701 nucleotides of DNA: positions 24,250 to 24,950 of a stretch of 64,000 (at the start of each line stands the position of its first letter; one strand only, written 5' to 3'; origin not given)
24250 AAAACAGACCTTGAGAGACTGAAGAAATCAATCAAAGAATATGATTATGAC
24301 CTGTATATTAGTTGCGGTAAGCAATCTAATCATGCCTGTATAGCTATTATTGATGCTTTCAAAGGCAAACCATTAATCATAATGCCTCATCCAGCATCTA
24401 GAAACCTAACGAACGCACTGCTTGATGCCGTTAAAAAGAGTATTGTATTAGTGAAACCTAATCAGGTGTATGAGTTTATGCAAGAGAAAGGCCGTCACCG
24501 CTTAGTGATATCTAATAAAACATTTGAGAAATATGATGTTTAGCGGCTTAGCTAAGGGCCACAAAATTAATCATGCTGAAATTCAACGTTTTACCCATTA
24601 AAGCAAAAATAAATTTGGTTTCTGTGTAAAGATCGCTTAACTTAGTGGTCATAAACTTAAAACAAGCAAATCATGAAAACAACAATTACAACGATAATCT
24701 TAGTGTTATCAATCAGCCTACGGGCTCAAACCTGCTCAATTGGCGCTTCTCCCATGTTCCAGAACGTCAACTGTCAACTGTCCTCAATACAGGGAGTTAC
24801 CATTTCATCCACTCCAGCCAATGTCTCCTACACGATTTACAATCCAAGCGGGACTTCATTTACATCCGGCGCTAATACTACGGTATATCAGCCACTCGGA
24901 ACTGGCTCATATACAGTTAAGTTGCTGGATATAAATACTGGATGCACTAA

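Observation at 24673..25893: Phage-encoded secreted SprB-repeat protein with a T9SS-type C-terminal tail under its own host-type promoter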

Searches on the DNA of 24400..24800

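Call 80: search_rna_families(source=window, start=24400, end=24800, threshold=evalue, max_evalue=1)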
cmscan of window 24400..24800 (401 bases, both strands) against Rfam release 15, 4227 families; matches with E-value up to 1: 0.
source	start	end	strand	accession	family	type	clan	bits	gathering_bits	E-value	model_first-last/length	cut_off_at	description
